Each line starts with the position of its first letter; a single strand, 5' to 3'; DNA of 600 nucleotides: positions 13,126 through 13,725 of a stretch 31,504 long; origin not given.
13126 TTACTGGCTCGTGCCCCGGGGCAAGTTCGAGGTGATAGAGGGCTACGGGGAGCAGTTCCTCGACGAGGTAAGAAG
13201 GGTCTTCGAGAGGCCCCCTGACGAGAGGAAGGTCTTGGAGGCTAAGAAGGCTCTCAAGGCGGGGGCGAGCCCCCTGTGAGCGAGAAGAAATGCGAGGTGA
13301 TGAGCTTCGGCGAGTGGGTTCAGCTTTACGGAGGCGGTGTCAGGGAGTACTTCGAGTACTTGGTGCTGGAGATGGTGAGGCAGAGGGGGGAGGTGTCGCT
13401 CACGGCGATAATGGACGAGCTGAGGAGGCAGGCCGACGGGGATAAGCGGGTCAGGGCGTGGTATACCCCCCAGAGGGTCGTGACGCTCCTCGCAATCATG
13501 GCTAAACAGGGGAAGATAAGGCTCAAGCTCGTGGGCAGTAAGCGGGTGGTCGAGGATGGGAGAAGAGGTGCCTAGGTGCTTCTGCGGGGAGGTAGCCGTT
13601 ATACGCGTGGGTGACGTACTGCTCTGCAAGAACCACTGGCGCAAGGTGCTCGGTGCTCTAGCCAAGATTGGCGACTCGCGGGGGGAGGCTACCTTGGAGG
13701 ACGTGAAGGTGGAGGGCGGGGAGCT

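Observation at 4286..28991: Element-wide network of a 16-bp perfect palindrome, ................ (14 copies)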

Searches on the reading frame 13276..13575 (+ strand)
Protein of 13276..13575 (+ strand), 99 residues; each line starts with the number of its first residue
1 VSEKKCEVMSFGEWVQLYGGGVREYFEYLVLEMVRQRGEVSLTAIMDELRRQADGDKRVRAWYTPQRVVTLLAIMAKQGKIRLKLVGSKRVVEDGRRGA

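Call 14: search_protein_families(library=pfam, proteins=[window:13276-13575:+], max_evalue=0.01)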
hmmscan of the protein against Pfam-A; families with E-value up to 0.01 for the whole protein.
window:13276-13575:+ (99 aa): 0 families

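Call 44: search_solved_structures(query=window:13276-13575:+, max_evalue=1)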
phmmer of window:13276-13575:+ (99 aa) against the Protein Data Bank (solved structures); distinct sequences matched with E-value up to 1: 2.
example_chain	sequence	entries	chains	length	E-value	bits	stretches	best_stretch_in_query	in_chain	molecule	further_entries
9d01_A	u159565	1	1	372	0.036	17.3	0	31-76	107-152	a-iTHR-201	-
8hg9_A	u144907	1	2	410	0.77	13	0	21-58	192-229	cytochrome P450 steroid hydroxylase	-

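Call 63: search_protein_families(library=phrogs, proteins=[window:13276-13575:+], max_evalue=0.01)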
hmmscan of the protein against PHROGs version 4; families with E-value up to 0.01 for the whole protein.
window:13276-13575:+ (99 aa): 0 families
